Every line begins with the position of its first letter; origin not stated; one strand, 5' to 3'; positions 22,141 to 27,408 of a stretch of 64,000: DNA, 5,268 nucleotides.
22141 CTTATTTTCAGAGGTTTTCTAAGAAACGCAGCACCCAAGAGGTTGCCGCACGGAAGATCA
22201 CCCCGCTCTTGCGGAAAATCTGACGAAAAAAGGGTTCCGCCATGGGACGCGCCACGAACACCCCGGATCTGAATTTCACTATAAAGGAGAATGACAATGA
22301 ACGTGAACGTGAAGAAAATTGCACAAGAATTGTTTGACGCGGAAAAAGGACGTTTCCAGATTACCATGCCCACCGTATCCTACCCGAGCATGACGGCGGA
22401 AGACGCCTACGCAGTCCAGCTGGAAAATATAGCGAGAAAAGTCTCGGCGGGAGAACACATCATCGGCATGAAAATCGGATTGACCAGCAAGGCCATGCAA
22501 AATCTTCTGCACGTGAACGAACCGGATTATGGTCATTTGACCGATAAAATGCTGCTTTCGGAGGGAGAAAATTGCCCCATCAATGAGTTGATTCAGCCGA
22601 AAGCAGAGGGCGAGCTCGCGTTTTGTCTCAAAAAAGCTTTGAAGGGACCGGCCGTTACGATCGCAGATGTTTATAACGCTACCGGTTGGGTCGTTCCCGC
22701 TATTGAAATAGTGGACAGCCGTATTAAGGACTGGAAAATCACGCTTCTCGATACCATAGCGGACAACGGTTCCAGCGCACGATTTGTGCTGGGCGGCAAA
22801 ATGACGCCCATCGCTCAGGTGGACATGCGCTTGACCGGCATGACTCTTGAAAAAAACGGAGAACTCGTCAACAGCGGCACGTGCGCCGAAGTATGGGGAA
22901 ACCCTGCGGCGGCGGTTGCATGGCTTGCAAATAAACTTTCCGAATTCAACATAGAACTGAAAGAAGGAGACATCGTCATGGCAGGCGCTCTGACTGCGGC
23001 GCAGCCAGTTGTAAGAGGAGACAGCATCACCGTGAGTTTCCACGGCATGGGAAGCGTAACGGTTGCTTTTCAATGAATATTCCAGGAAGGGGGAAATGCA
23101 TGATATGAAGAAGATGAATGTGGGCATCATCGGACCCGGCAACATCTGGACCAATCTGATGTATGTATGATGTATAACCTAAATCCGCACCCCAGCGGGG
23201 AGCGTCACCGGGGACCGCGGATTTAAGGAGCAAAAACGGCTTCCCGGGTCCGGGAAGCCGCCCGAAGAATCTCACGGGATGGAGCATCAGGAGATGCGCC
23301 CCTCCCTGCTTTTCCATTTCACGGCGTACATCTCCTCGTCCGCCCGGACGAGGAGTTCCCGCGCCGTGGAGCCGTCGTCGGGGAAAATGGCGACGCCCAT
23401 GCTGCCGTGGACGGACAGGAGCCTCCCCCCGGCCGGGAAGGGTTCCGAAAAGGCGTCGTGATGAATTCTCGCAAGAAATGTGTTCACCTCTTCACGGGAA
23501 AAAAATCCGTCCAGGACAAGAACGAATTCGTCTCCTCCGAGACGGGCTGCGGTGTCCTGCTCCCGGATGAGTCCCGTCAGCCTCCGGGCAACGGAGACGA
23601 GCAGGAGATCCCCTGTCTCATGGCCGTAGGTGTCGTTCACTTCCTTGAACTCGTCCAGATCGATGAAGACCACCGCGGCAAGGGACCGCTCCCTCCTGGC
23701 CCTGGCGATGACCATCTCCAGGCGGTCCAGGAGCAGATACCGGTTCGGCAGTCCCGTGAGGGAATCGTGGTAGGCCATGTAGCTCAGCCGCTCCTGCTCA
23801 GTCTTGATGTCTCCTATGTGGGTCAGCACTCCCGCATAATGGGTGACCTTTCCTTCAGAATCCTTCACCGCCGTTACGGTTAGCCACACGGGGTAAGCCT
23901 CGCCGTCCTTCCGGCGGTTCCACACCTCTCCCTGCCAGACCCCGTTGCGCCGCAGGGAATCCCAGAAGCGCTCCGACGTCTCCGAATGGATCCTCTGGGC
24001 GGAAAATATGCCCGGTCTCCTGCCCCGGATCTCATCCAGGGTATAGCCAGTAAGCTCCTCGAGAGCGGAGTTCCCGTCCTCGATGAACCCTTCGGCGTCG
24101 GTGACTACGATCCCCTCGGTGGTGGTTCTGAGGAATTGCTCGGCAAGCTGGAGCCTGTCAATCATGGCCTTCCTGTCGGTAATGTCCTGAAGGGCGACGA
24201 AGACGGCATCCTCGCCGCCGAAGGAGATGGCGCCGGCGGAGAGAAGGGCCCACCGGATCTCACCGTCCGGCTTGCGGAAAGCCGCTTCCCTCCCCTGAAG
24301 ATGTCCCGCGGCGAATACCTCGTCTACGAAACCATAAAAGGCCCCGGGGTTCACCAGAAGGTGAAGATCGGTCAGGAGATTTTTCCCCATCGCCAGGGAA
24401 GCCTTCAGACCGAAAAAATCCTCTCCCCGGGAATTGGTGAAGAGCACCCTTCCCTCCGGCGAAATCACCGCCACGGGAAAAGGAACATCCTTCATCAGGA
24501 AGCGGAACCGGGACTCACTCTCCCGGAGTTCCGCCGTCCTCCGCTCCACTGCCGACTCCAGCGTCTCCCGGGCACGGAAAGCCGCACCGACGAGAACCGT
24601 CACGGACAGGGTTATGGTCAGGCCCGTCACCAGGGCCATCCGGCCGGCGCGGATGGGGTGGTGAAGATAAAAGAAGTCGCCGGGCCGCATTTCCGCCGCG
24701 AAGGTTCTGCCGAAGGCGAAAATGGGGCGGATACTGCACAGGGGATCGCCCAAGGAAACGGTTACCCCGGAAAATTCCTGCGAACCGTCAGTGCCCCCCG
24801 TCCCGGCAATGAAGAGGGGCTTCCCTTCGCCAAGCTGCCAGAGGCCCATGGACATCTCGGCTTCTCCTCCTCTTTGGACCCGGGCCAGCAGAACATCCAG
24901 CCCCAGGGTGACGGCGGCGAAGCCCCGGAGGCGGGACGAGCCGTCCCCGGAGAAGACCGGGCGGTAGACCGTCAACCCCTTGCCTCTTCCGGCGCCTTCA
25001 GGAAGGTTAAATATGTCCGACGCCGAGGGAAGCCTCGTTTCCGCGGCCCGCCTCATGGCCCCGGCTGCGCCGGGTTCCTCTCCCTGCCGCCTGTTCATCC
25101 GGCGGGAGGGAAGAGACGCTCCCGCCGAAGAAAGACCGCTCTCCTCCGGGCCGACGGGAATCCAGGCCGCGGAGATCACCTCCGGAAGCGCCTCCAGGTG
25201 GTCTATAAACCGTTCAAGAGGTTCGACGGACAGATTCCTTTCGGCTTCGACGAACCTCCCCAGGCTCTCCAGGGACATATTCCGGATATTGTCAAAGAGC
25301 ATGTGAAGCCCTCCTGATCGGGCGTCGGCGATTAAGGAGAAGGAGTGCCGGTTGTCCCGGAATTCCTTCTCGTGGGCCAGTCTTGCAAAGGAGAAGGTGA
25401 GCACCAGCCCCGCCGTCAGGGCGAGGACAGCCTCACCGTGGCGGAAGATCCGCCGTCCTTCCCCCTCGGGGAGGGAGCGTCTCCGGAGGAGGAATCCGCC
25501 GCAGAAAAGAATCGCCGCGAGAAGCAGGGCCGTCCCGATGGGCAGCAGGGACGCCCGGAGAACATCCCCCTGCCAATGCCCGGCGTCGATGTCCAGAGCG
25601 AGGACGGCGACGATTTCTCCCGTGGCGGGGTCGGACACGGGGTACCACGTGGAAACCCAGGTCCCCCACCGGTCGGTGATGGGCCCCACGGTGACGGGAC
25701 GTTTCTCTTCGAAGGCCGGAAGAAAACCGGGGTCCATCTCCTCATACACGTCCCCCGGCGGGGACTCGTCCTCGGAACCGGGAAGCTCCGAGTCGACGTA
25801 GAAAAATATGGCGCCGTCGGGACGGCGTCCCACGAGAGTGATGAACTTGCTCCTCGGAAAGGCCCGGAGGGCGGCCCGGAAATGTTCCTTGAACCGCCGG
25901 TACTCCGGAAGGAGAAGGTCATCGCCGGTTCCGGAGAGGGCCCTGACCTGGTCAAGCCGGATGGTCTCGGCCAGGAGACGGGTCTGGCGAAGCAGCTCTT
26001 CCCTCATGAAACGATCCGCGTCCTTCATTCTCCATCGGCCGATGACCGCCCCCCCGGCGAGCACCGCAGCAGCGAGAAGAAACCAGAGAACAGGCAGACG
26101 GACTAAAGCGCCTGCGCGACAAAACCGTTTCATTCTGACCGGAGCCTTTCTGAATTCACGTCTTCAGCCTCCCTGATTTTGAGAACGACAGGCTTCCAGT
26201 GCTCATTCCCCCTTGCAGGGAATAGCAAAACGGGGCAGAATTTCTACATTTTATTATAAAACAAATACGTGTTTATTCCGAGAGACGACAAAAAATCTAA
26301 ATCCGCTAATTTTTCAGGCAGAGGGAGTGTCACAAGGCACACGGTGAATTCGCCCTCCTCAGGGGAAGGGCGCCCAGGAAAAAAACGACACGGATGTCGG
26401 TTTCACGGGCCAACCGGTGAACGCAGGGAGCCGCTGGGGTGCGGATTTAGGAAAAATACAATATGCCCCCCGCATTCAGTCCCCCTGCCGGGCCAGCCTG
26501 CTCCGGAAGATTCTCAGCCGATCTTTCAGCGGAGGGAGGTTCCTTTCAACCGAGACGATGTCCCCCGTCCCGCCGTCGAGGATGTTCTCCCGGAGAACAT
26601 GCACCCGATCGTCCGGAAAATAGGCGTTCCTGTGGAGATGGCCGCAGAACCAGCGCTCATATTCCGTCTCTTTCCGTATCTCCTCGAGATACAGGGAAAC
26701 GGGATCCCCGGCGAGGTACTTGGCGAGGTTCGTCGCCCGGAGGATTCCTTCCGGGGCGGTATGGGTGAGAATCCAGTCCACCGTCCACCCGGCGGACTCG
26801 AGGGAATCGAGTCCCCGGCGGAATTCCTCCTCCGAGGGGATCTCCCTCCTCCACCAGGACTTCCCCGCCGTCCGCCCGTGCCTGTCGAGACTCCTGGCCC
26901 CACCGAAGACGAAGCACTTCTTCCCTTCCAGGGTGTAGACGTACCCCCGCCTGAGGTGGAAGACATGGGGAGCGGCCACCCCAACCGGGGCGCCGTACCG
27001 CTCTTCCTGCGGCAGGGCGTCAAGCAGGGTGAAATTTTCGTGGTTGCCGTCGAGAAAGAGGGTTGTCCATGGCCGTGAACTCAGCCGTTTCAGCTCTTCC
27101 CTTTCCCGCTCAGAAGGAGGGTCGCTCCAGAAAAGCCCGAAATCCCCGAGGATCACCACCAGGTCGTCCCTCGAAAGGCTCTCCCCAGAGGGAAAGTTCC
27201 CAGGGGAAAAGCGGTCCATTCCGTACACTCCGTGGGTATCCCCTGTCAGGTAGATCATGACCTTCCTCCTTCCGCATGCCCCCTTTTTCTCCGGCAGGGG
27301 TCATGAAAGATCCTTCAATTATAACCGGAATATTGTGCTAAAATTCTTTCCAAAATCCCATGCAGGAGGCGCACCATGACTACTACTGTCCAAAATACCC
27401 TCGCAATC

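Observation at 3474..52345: Dispersed MITE-like repeat family with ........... termini, linked to gene relics and cassette boundaries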

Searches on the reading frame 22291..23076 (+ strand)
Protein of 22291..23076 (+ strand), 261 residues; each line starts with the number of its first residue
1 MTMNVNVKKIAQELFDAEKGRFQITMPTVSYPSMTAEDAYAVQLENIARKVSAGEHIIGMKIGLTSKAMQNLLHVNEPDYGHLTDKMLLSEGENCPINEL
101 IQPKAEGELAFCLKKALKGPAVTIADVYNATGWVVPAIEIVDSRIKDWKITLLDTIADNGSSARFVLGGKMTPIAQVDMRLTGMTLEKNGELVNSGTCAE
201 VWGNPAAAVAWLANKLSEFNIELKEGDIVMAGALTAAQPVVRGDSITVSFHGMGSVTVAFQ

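Call 58: search_protein_families(library=pfam, proteins=[window:22291-23076:+], max_evalue=0.001)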
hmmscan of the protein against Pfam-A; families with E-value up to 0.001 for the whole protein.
window:22291-23076:+ (261 aa): 1 family
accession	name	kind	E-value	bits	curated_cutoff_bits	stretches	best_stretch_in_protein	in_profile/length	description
PF01557.24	FAA_hydrolase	-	3.7e-13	50.1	23.9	1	93-257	47-210/214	Fumarylacetoacetate (FAA) hydrolase C-terminal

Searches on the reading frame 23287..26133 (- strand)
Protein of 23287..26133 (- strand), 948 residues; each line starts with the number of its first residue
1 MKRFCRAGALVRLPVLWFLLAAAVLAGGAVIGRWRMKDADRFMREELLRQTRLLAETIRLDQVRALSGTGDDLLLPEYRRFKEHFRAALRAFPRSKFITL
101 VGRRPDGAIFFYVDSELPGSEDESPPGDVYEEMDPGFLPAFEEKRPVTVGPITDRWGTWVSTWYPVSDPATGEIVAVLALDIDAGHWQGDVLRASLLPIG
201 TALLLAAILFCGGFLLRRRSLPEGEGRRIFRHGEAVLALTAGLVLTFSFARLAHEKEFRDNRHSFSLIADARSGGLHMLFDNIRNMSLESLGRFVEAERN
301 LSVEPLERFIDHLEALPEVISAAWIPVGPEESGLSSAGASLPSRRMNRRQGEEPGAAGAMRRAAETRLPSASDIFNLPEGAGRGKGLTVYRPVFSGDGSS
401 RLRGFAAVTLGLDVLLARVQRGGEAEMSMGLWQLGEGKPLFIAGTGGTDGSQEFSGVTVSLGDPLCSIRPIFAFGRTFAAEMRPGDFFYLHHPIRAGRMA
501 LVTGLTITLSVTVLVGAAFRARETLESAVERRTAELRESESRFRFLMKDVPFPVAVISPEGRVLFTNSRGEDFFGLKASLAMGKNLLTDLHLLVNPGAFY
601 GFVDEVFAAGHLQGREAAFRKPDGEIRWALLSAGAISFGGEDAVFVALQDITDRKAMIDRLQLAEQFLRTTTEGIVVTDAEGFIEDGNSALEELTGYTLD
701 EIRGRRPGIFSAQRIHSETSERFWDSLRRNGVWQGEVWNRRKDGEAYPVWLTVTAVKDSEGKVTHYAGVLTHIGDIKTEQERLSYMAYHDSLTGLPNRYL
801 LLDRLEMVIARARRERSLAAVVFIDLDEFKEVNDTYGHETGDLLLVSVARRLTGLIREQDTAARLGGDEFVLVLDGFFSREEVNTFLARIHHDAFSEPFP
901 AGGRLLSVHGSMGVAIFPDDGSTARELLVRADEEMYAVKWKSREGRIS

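Call 18: search_protein_families(library=pfam, proteins=[window:23287-26133:-], max_evalue=0.001)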
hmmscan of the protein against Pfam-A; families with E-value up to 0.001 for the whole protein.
window:23287-26133:- (948 aa): 7 families
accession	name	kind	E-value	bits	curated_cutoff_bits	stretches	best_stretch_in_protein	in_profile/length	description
PF00990.26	GGDEF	-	5.9e-43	146.9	23.8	1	787-943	1-159/161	Diguanylate cyclase, GGDEF domain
PF13426.13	PAS_9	-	8.7e-24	84.2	27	2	673-771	2-99/103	PAS domain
PF00989.32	PAS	-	2.1e-18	66.8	22.6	2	665-771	4-111/113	PAS fold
PF08448.16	PAS_4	-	5.5e-18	65.6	23.1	2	550-655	4-109/110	PAS fold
PF08447.18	PAS_3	-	4.1e-12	46.7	25.6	1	688-769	5-88/89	PAS fold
PF13188.13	PAS_8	-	1.5e-10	41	21.8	0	542-593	2-53/65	PAS domain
PF03924.19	CHASE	-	5.7e-05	23.4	25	1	352-421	86-164/189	CHASE domain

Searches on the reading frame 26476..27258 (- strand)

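Call 18: search_protein_families(library=pfam, proteins=[window:26476-27258:-], max_evalue=0.001)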
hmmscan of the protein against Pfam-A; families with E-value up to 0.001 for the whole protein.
window:26476-27258:- (260 aa): 1 family
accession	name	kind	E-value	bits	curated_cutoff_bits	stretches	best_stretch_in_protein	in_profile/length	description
PF00149.33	Metallophos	-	1.9e-08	35.4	21.5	1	2-210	3-190/191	Calcineurin-like phosphoesterase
